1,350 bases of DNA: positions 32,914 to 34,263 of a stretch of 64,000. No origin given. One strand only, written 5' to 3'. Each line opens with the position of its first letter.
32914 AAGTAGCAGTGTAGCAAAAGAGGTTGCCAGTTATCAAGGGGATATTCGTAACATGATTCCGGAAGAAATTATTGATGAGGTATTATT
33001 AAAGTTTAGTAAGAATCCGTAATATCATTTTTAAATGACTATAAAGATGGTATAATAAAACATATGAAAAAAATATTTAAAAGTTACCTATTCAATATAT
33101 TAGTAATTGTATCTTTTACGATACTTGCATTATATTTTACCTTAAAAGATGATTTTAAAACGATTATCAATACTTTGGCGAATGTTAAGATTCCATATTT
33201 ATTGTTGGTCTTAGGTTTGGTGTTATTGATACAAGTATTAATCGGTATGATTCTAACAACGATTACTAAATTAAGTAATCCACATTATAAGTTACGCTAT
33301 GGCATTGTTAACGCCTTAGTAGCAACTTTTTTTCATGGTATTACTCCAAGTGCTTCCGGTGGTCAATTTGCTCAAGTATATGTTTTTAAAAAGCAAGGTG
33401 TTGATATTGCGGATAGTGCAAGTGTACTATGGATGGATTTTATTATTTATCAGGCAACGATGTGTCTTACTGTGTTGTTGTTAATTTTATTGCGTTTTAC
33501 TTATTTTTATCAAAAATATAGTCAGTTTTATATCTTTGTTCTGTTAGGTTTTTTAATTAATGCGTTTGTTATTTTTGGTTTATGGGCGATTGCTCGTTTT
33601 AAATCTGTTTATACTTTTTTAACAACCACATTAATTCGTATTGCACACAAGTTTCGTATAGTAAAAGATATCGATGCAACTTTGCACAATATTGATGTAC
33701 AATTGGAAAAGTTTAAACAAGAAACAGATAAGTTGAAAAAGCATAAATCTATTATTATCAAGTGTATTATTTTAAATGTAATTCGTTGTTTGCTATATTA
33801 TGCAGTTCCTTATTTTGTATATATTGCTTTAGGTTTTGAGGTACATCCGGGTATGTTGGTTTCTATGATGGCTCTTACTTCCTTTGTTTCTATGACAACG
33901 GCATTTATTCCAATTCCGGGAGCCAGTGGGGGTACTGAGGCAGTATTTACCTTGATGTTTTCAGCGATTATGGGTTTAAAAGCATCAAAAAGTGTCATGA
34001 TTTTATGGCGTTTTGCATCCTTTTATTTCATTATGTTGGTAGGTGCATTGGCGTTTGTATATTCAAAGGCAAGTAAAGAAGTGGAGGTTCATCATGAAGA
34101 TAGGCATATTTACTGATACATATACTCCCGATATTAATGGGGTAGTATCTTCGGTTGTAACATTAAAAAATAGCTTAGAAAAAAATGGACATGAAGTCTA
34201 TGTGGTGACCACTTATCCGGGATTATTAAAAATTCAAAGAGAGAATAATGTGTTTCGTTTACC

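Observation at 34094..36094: In-frame fusion of a GT4 glycolipid-synthase-like glycosyltransferase with a full-length RecX-like domain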

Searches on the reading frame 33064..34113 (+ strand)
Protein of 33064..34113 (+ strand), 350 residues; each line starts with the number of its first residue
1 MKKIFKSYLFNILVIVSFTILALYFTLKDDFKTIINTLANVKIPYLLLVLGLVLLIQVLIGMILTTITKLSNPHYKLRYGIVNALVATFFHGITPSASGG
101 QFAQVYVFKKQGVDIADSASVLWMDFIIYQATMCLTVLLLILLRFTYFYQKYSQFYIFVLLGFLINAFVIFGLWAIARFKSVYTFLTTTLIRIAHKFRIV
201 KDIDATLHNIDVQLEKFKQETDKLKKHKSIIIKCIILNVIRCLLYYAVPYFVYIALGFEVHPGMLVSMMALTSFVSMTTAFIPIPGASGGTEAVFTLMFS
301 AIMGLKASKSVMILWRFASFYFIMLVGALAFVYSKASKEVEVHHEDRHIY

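Call 9: search_protein_families(library=pfam, proteins=[window:33064-34113:+], max_evalue=0.001)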
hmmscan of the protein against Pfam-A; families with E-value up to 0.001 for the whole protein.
window:33064-34113:+ (350 aa): 1 family
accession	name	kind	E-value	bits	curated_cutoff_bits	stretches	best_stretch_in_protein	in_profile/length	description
PF03706.18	LPG_synthase_TM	-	4.9e-38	131.7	33.4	1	16-327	8-302/302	Lysylphosphatidylglycerol synthase TM region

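Call 64: search_protein_families(library=ncbifam, proteins=[window:33064-34113:+], max_evalue=0.00001)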
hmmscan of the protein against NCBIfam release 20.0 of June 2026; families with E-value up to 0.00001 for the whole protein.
window:33064-34113:+ (350 aa): 2 families
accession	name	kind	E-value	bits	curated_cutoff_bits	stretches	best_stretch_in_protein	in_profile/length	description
TIGR00374.1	TIGR00374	subfamily_domain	3.7e-26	92.3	43.2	1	15-339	2-318/323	flippase-like domain-containing protein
NF053789.1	GlcN_PG_flip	equivalog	5.9e-14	52.1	320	1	31-333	24-316/327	glucosaminyl phosphatidylglycerol flippase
